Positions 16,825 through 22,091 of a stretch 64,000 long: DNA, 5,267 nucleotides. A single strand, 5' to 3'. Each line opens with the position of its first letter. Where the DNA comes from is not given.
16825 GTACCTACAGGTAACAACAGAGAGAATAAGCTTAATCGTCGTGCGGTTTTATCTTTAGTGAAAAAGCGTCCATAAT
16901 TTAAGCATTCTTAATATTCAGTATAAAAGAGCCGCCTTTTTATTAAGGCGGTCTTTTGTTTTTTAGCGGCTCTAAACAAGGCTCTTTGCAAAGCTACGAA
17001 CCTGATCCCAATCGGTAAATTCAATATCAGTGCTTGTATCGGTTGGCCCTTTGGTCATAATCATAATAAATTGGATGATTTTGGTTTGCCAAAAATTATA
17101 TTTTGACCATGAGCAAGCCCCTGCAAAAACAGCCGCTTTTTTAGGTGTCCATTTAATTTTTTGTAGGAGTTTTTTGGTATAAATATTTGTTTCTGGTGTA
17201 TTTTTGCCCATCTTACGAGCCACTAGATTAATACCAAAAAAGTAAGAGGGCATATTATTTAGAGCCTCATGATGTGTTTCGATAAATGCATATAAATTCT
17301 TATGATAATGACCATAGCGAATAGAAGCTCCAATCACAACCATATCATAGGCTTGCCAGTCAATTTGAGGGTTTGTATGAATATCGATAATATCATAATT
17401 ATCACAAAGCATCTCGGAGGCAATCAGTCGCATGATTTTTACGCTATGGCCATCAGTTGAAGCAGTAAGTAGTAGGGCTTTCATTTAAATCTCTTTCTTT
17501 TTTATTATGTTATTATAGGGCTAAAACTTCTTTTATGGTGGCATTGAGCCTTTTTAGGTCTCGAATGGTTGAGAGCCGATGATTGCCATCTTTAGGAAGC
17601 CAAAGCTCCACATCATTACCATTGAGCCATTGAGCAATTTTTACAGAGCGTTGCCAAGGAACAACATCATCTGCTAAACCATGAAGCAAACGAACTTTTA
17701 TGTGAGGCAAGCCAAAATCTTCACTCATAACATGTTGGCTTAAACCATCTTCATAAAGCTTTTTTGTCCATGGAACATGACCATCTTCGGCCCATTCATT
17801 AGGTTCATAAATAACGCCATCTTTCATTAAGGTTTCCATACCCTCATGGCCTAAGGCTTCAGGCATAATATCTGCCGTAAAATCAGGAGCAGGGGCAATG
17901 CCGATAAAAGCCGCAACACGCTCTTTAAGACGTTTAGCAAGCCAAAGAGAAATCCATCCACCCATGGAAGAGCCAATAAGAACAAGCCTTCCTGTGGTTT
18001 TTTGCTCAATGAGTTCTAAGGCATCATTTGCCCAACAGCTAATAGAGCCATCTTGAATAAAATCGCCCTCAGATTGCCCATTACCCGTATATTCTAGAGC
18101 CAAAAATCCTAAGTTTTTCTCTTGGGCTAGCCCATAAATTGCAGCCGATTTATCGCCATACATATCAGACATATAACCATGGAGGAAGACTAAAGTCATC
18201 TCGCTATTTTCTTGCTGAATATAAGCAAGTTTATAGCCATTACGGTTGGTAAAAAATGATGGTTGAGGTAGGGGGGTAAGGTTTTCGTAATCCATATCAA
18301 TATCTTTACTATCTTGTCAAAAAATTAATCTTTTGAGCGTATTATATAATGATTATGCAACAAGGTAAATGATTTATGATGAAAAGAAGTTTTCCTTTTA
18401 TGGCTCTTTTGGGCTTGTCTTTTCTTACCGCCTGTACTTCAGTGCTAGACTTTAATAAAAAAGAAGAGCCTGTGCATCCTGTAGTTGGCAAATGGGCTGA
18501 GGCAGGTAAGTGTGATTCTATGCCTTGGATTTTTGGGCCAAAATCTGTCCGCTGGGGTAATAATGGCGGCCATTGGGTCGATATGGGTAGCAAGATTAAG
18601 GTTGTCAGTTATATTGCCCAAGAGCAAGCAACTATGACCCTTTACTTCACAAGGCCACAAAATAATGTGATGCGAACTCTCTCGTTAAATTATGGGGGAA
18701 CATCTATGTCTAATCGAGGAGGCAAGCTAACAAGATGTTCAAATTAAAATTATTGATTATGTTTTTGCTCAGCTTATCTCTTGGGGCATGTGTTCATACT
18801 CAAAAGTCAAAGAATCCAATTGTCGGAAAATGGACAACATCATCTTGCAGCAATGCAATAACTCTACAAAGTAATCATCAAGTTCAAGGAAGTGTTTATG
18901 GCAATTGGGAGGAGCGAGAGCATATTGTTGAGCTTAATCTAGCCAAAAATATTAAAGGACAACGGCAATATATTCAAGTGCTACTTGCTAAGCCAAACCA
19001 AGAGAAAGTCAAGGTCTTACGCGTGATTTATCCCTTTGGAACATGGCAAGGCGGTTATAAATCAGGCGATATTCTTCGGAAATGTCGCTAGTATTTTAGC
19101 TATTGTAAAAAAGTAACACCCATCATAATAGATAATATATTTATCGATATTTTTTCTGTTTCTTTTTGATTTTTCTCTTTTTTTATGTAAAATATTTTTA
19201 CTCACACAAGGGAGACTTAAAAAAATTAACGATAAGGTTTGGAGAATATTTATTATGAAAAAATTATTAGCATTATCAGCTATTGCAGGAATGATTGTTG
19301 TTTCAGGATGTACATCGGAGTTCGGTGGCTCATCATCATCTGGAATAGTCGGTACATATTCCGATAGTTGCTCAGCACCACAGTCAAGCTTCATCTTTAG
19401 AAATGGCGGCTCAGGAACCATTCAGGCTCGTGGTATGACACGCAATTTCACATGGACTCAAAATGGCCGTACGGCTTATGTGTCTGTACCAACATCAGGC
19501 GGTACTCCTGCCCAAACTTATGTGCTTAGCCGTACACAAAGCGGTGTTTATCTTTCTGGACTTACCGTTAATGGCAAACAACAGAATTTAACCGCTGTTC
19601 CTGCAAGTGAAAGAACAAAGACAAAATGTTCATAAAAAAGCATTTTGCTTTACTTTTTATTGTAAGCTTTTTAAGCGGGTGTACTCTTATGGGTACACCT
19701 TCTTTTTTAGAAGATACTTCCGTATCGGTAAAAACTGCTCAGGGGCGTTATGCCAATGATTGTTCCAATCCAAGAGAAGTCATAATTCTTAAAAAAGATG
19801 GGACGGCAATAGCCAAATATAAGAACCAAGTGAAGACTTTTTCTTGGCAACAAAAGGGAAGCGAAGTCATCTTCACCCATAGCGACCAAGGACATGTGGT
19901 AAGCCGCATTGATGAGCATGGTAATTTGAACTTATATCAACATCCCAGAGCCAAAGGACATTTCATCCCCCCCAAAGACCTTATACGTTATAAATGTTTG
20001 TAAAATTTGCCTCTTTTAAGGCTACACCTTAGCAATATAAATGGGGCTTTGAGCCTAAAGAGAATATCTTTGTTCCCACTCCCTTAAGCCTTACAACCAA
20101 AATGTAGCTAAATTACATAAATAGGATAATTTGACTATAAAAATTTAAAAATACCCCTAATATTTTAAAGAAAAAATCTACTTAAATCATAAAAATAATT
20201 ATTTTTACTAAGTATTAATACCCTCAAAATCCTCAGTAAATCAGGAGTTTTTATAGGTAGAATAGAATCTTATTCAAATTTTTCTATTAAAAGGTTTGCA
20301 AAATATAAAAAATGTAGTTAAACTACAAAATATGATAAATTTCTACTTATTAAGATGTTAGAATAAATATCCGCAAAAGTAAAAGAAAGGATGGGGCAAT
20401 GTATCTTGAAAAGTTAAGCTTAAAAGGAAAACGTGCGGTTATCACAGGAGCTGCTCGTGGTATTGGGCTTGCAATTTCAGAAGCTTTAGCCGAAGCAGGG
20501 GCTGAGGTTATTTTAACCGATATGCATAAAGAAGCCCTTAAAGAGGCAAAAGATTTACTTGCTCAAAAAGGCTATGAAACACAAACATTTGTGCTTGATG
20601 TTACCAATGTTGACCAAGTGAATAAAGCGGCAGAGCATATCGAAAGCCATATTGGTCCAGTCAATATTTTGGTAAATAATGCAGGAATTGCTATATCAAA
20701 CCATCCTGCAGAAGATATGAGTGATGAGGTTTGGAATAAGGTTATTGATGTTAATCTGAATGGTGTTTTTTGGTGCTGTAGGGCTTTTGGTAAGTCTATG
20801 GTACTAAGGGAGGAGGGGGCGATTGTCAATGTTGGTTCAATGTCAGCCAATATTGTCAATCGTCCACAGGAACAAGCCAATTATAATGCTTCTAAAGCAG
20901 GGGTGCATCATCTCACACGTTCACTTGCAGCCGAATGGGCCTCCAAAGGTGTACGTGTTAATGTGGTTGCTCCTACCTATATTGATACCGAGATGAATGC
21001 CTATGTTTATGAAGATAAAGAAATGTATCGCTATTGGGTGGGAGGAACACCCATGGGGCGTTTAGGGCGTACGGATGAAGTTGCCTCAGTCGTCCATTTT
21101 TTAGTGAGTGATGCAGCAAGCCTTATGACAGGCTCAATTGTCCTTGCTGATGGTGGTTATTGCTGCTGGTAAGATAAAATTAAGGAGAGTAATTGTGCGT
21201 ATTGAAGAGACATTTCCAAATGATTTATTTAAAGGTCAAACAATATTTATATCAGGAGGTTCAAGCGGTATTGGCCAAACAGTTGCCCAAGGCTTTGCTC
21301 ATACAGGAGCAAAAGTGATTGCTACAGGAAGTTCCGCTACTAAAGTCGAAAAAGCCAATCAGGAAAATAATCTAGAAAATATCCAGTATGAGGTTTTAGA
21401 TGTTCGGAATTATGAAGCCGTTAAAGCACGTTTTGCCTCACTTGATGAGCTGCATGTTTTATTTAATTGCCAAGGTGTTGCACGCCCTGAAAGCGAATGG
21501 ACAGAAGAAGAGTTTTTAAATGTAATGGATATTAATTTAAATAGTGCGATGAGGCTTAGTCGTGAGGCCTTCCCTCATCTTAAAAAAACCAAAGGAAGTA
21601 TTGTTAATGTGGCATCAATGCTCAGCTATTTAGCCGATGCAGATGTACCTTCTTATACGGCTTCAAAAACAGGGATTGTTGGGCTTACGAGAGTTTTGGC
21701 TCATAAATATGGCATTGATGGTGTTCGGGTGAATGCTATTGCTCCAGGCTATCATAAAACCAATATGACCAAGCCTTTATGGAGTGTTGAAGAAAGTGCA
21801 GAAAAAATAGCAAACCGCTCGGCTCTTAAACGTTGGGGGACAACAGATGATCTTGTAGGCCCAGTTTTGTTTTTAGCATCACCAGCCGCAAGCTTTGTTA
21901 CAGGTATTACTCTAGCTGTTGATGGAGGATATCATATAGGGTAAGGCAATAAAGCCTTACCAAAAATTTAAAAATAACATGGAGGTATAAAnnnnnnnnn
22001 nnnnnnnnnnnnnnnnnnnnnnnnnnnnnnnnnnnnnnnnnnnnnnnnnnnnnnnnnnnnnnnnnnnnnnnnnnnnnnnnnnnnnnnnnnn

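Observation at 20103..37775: A 15-bp palindrome TGTAG-N5-CTACA links four operons of the sugar island into one candidate regulon, probably controlled by the RpiR-family regulator at 33717-34595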

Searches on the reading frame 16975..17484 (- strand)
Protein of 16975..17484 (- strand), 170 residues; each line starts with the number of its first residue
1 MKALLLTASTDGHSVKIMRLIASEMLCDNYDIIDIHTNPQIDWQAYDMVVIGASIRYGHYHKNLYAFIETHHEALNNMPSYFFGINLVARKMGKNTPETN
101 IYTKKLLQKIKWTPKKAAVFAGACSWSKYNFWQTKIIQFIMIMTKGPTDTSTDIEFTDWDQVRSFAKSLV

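Call 9: search_protein_families(library=pfam, proteins=[window:16975-17484:-])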
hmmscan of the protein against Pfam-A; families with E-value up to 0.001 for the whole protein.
window:16975-17484:- (170 aa): 1 family
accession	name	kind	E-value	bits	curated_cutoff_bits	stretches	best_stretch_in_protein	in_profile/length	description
PF12724.12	Flavodoxin_5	-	3.6e-40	138.1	27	1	4-151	1-145/145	Flavodoxin domain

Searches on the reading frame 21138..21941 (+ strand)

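Call 7: search_protein_families(library=pfam, proteins=[window:21138-21941:+])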
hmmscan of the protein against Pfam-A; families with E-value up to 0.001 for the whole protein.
window:21138-21941:+ (268 aa): 5 families
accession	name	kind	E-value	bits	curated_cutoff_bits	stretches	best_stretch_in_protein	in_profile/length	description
PF13561.12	adh_short_C2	-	4.6e-53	180.7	27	1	43-266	6-236/236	Enoyl-(Acyl carrier protein) reductase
PF00106.31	adh_short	-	5e-42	144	26.6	1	35-215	2-191/195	short chain dehydrogenase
PF08659.16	KR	-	2.5e-05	24.7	22.6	1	35-178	2-154/180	KR domain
PF23441.1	SDR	-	0.00024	21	27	0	140-265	129-255/258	SDR-like rossmann domain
PF01370.27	Epimerase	-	0.0004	20.3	20.9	1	36-147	1-105/240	NAD dependent epimerase/dehydratase family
